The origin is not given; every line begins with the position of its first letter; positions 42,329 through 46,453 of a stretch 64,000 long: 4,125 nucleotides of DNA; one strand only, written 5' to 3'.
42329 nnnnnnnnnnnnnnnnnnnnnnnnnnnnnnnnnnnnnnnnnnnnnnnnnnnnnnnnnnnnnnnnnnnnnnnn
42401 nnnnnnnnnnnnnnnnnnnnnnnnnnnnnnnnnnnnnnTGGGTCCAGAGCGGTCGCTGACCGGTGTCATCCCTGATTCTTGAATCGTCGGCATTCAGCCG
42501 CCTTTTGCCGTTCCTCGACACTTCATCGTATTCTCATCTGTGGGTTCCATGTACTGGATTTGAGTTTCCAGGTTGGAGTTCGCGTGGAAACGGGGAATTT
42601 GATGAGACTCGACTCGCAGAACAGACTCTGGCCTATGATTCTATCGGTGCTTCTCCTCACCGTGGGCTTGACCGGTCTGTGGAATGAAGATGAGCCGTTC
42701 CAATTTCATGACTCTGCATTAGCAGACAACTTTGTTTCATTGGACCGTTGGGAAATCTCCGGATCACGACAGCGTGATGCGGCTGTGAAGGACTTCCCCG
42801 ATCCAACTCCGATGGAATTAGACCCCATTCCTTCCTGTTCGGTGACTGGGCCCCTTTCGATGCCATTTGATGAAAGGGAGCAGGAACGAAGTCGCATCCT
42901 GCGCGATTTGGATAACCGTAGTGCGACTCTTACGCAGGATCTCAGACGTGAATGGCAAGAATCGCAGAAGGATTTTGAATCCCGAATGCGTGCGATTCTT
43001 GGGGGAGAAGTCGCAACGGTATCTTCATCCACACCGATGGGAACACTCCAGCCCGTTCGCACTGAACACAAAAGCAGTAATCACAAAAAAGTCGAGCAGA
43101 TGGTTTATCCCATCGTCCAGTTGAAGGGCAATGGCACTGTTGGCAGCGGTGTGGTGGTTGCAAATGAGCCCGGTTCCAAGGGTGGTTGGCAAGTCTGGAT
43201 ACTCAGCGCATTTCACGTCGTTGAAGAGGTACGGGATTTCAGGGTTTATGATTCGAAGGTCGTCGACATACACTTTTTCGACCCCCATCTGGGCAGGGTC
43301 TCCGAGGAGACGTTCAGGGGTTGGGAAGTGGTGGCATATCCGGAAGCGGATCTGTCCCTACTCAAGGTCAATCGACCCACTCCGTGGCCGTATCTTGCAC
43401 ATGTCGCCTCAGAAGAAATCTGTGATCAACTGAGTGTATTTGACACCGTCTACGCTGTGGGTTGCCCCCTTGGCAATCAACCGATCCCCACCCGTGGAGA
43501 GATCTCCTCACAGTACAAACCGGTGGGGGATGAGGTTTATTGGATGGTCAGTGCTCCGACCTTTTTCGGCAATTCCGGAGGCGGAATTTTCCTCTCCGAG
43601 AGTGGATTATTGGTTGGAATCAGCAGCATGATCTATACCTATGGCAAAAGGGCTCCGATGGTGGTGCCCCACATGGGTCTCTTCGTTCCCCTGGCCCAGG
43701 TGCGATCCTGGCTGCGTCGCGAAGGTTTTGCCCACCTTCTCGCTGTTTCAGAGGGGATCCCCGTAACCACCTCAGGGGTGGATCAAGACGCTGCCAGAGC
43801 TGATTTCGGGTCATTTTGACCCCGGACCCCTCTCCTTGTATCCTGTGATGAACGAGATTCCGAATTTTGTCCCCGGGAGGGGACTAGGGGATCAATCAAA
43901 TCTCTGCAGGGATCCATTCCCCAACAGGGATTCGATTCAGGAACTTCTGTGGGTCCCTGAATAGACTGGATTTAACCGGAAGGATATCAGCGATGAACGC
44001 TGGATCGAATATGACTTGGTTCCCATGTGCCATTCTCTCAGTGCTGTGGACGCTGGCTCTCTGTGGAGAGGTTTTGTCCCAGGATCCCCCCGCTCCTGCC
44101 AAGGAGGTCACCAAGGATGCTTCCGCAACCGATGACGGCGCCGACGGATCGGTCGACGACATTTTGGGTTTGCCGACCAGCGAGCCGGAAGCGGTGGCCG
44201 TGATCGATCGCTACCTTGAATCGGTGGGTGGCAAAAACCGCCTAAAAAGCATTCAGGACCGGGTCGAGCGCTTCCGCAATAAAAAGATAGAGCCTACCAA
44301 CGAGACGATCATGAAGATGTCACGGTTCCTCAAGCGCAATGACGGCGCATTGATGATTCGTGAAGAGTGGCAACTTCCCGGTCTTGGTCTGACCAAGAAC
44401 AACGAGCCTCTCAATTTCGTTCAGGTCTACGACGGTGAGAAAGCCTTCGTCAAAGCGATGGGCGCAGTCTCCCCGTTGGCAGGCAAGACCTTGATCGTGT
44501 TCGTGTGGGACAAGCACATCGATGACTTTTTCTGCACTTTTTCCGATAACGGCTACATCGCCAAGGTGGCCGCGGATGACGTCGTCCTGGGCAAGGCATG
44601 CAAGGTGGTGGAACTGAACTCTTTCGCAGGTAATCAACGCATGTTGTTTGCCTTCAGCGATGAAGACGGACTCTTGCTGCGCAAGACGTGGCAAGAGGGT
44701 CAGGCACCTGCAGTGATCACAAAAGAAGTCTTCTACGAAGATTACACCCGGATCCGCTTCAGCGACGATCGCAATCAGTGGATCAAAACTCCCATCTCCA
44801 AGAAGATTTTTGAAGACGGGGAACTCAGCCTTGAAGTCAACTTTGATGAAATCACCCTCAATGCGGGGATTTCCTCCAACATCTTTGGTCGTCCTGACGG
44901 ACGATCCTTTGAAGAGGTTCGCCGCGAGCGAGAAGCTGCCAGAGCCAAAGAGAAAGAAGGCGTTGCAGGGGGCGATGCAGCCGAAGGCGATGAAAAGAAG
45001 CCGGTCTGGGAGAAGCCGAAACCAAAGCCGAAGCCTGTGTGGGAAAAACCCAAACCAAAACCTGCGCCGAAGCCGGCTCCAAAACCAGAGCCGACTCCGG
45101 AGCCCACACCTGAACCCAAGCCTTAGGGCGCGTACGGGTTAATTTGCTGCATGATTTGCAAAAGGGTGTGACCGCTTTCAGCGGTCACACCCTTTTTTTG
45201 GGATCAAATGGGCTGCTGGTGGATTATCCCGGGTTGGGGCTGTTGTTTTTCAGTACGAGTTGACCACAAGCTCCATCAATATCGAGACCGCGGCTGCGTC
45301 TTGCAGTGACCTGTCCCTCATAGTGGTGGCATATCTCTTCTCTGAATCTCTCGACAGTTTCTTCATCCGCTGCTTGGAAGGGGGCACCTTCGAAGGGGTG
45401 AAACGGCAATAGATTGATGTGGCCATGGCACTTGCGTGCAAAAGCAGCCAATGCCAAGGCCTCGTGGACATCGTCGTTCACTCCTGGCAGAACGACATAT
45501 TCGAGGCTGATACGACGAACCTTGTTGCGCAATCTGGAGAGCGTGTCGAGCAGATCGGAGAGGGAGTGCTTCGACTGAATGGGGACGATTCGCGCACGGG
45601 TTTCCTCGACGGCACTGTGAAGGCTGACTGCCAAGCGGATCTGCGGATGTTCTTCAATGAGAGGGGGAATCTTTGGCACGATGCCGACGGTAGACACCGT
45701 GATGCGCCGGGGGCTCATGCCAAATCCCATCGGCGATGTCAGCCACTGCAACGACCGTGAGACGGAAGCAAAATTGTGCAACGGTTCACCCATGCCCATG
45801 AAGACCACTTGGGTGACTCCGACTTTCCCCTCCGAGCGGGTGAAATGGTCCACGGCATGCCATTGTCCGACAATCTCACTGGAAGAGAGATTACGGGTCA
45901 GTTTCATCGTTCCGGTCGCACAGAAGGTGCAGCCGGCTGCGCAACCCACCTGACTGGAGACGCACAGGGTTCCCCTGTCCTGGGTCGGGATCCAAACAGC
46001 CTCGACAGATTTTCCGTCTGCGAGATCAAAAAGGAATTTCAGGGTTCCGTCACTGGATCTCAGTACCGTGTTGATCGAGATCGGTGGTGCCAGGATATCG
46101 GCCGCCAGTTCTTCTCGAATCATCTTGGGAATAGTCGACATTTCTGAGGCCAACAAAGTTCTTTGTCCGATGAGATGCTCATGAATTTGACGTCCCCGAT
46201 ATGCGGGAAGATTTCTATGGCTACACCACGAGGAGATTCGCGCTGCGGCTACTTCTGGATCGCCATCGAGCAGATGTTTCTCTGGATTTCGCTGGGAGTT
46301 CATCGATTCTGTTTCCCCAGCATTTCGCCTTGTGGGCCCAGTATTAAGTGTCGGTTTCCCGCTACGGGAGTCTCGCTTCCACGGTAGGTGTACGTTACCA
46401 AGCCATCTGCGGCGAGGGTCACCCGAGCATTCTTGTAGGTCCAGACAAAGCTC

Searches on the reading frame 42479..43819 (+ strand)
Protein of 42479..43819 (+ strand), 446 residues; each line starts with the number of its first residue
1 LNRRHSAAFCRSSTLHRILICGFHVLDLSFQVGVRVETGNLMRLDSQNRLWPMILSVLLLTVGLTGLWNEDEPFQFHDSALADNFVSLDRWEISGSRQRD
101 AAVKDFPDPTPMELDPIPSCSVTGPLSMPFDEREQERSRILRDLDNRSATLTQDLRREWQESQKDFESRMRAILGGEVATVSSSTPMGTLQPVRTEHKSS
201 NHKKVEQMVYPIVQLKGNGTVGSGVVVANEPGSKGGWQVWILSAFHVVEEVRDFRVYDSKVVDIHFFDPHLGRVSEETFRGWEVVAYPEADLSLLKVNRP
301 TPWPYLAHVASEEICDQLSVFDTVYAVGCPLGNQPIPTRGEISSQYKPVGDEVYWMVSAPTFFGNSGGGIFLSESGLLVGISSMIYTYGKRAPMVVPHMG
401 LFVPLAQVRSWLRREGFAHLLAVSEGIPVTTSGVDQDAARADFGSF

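Call 85: search_protein_families(library=pfam, proteins=[window:42479-43819:+], max_evalue=0.00001)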
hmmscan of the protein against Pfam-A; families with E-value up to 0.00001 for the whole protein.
window:42479-43819:+ (446 aa): 2 families
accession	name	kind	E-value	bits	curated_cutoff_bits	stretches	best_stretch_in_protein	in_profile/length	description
PF13365.12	Trypsin_2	-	7.8e-17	62.8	27.6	1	222-381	1-144/144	Trypsin-like peptidase domain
PF00089.32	Trypsin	-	3.7e-07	30.6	20.6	1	239-411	35-219/220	Trypsin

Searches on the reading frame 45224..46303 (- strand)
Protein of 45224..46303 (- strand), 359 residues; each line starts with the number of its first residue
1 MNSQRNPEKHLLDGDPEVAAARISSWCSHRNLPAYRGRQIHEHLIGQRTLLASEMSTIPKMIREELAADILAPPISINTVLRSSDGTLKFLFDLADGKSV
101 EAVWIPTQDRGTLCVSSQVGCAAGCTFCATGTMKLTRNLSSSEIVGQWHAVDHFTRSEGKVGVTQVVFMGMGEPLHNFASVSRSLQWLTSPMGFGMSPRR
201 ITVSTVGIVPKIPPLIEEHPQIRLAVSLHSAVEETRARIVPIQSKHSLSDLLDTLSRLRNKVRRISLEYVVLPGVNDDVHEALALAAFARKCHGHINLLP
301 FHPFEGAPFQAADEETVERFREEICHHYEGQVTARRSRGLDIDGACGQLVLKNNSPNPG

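Call 85: search_protein_families(library=pfam, proteins=[window:45224-46303:-], max_evalue=0.00001)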
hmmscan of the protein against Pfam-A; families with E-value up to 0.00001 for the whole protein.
window:45224-46303:- (359 aa): 1 family
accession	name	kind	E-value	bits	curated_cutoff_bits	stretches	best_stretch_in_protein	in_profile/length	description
PF04055.27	Radical_SAM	-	3e-14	54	29.5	1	116-284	2-164/166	Radical SAM superfamily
